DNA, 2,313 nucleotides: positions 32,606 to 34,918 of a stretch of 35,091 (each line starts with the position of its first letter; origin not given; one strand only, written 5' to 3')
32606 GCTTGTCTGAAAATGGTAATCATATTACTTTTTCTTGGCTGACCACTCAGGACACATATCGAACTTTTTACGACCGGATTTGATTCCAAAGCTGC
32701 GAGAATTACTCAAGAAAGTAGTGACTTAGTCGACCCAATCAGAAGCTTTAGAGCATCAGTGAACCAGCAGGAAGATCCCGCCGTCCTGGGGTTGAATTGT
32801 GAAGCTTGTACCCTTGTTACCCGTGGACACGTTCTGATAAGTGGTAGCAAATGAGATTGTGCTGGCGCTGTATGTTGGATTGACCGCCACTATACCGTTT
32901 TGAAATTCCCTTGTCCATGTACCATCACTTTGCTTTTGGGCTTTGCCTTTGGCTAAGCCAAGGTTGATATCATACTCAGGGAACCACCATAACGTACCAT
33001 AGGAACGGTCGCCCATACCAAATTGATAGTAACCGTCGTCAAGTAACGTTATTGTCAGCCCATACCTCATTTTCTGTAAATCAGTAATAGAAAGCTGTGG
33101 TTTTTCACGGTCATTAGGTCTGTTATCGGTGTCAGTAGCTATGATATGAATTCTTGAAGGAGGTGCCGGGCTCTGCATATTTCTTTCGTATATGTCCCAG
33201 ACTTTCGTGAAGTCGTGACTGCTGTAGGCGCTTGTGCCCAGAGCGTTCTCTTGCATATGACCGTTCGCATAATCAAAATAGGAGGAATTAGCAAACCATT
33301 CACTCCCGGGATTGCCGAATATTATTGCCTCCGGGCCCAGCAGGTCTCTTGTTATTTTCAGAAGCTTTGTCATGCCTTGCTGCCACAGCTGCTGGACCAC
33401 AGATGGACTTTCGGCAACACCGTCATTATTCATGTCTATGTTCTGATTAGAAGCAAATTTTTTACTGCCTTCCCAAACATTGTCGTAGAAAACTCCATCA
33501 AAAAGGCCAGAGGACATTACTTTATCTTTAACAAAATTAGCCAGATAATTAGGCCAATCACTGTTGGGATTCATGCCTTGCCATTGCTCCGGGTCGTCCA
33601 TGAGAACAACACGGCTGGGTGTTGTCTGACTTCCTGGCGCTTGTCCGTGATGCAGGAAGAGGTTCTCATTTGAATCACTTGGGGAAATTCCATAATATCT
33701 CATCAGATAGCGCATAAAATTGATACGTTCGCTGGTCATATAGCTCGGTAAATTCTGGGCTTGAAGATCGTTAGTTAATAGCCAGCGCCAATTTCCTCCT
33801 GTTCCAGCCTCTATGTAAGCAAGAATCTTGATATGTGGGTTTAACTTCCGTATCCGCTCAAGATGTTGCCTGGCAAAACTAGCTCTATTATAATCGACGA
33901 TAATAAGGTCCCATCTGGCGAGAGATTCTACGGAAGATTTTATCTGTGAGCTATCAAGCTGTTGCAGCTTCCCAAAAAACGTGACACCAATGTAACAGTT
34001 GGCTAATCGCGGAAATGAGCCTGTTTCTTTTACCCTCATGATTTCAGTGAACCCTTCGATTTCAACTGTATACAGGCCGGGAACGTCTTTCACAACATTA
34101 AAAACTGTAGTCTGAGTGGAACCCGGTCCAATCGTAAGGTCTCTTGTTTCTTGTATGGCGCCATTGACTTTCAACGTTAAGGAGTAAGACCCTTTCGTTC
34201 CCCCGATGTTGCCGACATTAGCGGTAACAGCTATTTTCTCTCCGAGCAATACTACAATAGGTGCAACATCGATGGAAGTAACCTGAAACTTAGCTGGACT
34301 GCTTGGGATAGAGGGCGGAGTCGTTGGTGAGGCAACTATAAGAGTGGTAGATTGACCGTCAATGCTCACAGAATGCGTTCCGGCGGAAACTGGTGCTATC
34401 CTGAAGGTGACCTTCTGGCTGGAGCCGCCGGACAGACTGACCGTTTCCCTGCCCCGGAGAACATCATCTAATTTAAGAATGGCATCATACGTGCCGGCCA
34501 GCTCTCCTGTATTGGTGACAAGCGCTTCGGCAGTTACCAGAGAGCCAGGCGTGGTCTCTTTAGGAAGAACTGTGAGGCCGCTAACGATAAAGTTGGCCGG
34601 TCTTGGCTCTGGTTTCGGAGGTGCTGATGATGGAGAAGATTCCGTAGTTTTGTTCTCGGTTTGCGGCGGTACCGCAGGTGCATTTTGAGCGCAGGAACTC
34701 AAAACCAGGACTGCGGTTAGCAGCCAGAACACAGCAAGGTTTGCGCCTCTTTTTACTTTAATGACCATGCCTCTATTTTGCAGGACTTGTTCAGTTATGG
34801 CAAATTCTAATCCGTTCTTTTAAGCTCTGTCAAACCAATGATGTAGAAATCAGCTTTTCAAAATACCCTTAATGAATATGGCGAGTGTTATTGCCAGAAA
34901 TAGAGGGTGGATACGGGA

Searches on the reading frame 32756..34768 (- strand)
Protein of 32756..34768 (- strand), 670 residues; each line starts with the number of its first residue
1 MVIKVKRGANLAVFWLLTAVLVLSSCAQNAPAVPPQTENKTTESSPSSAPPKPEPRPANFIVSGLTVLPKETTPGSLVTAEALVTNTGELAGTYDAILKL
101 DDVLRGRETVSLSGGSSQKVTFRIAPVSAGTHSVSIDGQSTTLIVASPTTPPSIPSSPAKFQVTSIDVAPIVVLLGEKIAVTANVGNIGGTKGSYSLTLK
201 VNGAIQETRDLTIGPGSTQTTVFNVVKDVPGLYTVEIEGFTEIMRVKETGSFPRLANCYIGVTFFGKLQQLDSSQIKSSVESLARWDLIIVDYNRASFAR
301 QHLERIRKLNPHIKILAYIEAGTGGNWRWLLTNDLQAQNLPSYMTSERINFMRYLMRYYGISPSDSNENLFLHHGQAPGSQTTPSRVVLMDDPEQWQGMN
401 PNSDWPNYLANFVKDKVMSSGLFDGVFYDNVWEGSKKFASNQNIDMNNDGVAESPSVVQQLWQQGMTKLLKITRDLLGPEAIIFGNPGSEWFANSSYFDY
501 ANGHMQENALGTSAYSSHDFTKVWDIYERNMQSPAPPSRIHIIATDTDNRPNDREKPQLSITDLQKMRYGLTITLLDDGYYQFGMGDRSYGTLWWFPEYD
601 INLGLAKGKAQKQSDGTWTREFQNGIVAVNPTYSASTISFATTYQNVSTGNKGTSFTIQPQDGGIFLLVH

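Call 8: search_protein_families(library=pfam, proteins=[window:32756-34768:-], max_evalue=0.0001)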
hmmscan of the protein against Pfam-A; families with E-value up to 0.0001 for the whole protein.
window:32756-34768:- (670 aa): 2 families
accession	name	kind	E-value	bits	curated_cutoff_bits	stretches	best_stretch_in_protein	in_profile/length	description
PF14885.12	GHL15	-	3.5e-23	83.3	27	1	364-625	40-270/271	Hypothetical glycosyl hydrolase family 15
PF07705.17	CARDB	-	2.8e-08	34.3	22.7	0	60-137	4-84/101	CARDB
